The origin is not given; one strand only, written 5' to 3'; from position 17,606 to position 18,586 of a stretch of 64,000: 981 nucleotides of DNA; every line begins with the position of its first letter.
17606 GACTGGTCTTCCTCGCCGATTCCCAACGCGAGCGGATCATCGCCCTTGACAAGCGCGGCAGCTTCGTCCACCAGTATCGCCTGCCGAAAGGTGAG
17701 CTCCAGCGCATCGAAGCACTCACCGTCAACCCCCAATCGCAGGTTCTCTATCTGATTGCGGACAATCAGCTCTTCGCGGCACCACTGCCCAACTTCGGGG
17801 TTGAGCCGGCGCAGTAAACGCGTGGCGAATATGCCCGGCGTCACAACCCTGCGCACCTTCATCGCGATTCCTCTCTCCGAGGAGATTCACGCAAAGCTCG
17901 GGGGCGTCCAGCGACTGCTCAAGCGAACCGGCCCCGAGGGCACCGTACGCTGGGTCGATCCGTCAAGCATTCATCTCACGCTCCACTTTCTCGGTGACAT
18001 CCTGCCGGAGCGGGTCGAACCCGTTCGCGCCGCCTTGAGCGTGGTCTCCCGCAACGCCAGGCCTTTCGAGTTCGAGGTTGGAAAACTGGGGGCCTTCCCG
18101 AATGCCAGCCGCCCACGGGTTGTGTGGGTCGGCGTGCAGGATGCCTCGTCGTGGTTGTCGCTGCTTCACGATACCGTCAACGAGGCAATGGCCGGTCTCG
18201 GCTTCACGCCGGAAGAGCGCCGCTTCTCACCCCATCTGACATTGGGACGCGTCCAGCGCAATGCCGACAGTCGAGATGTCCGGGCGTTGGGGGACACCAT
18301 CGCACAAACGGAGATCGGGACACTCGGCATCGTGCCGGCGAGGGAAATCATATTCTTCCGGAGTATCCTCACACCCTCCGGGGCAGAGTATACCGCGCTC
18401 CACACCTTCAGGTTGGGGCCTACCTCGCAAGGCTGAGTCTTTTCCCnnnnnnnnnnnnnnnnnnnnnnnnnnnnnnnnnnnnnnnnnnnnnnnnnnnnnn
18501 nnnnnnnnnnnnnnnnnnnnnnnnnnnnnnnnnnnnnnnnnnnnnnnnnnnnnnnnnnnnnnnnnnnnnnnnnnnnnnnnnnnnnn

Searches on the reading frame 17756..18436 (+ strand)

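Call 63: search_protein_families(library=pfam, proteins=[window:17756-18436:+], max_evalue=0.0001)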
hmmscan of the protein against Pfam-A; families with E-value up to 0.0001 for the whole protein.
window:17756-18436:+ (226 aa): 2 families
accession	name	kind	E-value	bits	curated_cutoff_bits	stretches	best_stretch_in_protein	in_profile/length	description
PF02834.22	LigT_PEase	-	8.4e-25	87.2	23.3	2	38-124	1-87/87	LigT like Phosphoesterase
PF13563.12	2_5_RNA_ligase2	-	3.2e-13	50.4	27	1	71-176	25-126/152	2'-5' RNA ligase superfamily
